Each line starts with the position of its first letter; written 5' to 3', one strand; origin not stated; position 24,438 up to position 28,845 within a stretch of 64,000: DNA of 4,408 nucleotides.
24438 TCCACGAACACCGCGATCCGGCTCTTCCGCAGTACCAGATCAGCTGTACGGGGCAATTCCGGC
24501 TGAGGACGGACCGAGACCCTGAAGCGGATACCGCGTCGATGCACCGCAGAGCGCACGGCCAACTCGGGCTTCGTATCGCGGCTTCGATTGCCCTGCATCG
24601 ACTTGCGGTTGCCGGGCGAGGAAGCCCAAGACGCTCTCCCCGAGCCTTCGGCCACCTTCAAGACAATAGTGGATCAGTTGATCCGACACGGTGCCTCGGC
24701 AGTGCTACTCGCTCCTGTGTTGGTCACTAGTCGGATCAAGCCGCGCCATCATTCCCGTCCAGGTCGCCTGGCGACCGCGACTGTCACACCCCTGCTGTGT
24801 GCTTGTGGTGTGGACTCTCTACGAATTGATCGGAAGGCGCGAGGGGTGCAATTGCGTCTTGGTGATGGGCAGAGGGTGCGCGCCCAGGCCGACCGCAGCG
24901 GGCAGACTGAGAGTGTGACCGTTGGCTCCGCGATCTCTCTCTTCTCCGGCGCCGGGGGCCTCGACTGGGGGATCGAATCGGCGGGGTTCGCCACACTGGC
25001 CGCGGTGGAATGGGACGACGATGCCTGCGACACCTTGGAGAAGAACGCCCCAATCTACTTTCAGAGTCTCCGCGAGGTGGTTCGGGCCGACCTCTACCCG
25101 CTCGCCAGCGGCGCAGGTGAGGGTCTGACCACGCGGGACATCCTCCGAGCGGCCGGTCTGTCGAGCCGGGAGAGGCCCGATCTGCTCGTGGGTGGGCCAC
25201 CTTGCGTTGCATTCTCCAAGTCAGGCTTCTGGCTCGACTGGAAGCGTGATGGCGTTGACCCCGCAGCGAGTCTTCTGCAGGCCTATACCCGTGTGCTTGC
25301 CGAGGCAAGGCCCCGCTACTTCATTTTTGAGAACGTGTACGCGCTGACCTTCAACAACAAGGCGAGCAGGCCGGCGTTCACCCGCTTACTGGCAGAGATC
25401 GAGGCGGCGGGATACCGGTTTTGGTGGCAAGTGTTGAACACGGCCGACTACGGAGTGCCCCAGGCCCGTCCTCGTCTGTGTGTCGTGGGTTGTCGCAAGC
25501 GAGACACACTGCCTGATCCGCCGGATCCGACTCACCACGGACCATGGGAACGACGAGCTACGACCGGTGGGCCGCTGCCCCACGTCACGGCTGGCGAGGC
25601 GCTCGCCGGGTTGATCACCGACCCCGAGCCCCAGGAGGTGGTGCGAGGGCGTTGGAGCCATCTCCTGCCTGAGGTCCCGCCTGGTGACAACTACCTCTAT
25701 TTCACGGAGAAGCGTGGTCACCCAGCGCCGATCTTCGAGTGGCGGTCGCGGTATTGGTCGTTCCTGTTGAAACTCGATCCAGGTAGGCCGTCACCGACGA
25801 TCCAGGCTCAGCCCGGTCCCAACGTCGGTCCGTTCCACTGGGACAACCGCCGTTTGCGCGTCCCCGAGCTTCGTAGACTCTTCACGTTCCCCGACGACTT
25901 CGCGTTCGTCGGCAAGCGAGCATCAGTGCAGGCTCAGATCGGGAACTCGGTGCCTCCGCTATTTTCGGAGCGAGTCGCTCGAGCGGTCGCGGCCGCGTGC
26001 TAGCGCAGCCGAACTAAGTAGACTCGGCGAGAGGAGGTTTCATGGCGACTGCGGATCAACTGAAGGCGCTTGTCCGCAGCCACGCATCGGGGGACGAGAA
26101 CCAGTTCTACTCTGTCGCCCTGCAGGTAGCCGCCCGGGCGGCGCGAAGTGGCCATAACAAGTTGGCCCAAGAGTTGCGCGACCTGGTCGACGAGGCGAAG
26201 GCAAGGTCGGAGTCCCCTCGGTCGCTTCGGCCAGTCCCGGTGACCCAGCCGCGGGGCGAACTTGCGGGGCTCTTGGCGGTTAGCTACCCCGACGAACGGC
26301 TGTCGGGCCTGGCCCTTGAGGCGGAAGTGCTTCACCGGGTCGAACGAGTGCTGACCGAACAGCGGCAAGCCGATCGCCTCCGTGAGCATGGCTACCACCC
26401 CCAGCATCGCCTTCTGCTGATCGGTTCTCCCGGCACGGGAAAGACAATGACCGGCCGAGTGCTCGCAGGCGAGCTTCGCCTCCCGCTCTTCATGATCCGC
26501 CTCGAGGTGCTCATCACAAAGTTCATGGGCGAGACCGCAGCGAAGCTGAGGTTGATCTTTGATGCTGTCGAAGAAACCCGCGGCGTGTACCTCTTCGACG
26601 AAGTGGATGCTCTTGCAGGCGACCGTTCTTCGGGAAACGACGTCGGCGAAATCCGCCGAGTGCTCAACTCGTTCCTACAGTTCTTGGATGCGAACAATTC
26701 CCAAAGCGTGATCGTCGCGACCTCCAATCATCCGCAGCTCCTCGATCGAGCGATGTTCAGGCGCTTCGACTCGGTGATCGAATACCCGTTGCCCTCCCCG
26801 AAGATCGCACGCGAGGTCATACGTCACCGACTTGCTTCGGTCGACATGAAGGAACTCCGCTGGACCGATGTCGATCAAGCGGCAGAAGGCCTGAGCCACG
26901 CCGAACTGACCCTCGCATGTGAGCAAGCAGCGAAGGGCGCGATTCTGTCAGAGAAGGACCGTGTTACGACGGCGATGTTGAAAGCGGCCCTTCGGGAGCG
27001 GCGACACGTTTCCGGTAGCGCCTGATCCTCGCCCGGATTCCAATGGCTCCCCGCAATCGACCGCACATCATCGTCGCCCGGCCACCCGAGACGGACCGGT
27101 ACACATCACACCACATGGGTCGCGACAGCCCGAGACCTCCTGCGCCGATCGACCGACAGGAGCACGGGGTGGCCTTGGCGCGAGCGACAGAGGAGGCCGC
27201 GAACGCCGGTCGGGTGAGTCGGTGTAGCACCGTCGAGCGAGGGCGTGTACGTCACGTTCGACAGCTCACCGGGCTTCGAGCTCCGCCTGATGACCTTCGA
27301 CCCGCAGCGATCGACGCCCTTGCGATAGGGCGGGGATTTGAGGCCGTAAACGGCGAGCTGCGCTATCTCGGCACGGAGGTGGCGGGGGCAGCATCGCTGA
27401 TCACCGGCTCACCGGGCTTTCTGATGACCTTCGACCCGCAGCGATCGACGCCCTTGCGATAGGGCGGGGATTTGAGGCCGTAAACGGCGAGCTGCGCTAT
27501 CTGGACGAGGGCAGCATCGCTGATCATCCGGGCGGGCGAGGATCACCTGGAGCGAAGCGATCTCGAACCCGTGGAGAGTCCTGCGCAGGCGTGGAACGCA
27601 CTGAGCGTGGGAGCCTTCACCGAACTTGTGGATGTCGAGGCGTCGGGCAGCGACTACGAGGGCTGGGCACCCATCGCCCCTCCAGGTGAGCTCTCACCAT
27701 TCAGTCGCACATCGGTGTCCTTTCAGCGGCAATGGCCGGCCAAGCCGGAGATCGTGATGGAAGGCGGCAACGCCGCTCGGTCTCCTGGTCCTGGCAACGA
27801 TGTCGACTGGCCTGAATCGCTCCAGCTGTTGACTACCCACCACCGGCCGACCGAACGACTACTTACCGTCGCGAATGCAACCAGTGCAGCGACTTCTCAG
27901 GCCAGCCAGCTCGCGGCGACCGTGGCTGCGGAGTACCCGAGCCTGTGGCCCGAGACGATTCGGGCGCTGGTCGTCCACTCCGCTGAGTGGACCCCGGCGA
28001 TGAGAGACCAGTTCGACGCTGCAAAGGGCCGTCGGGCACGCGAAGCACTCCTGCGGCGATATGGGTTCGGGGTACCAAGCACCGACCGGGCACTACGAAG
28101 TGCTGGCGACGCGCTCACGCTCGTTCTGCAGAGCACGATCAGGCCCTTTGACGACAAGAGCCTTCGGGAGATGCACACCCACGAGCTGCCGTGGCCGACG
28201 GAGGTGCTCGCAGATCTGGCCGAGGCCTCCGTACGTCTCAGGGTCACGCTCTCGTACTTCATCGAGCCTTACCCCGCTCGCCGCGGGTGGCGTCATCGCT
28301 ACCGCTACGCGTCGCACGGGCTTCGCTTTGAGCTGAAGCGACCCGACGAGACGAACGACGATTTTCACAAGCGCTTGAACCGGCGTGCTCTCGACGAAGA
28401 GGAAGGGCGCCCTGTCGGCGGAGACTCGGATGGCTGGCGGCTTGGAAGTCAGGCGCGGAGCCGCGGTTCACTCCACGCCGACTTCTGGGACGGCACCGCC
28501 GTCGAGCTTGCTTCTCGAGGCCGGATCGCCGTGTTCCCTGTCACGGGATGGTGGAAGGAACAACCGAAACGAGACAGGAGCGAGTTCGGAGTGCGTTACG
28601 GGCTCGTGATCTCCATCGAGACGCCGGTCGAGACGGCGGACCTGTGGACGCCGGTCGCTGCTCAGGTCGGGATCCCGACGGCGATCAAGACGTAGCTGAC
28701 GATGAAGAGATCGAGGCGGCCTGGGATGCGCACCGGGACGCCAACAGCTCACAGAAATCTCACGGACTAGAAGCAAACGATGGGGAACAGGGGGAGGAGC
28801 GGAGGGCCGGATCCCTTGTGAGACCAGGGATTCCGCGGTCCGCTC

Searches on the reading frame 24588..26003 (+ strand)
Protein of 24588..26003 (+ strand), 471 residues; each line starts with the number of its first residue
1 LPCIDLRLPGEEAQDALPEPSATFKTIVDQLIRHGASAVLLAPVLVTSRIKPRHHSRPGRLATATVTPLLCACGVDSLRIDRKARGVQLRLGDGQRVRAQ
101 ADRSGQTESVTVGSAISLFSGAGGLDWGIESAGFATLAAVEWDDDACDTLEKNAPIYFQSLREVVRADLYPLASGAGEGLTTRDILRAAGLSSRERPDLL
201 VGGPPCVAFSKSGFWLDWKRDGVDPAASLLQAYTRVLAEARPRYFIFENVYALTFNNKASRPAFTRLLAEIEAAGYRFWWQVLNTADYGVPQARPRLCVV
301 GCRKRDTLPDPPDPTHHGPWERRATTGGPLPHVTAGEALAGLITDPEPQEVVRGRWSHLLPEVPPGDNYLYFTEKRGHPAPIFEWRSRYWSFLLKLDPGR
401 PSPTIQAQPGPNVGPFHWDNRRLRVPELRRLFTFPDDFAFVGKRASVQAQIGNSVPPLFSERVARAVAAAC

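Call 86: search_protein_families(library=pfam, proteins=[window:24588-26003:+], max_evalue=0.001)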
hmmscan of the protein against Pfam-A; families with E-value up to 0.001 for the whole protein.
window:24588-26003:+ (471 aa): 1 family
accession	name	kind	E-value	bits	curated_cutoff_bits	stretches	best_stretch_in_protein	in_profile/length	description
PF00145.23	DNA_methylase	-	5.1e-48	164.6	22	1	115-467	3-322/324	C-5 cytosine-specific DNA methylase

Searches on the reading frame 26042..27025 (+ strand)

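Call 86: search_protein_families(library=pfam, proteins=[window:26042-27025:+], max_evalue=0.001)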
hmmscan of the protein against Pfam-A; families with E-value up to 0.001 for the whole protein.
window:26042-27025:+ (327 aa): 2 families
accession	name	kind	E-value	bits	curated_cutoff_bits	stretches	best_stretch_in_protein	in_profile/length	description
PF00004.35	AAA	-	4e-28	98.9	21.2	1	124-249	1-130/131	ATPase family associated with various cellular activities (AAA)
PF01078.27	Mg_chelatase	-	0.00076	19.4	20.3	0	107-143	8-44/207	Magnesium chelatase, subunit ChlI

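Call 101: search_protein_families(library=padloc, proteins=[window:26042-27025:+], max_evalue=0.01)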
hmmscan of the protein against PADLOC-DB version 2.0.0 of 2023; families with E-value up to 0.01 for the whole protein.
window:26042-27025:+ (327 aa): 8 families
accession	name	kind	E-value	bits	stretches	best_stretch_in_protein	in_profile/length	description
PDLC02196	IetA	-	1.2e-72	243.4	1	2-319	2-320/374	-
PDLC04232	IetA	-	2.4e-69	232.3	1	1-321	1-317/330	-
PDLC02195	IetA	-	1.5e-58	197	1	5-314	5-331/395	-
PDLC04231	IetA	-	2.8e-40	136.8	1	1-258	1-251/262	-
PDLC00915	TRIP13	-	4.9e-16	57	1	124-268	66-228/302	TRIP13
PDLC00914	TRIP13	-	4.3e-10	37.5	1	126-276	76-243/302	TRIP13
PDLC03838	DolB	-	3.8e-05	21.1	0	219-265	267-319/375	-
PDLC04140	mad8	-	0.0093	13.5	0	123-145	29-51/314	mads_8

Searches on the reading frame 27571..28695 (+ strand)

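Call 86: search_protein_families(library=pfam, proteins=[window:27571-28695:+], max_evalue=0.001)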
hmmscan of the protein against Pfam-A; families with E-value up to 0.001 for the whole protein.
window:27571-28695:+ (374 aa): 1 family
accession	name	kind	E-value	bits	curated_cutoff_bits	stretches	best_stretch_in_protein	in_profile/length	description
PF00082.27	Peptidase_S8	-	5e-28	98.7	21.8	1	2-167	165-288/288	Subtilase family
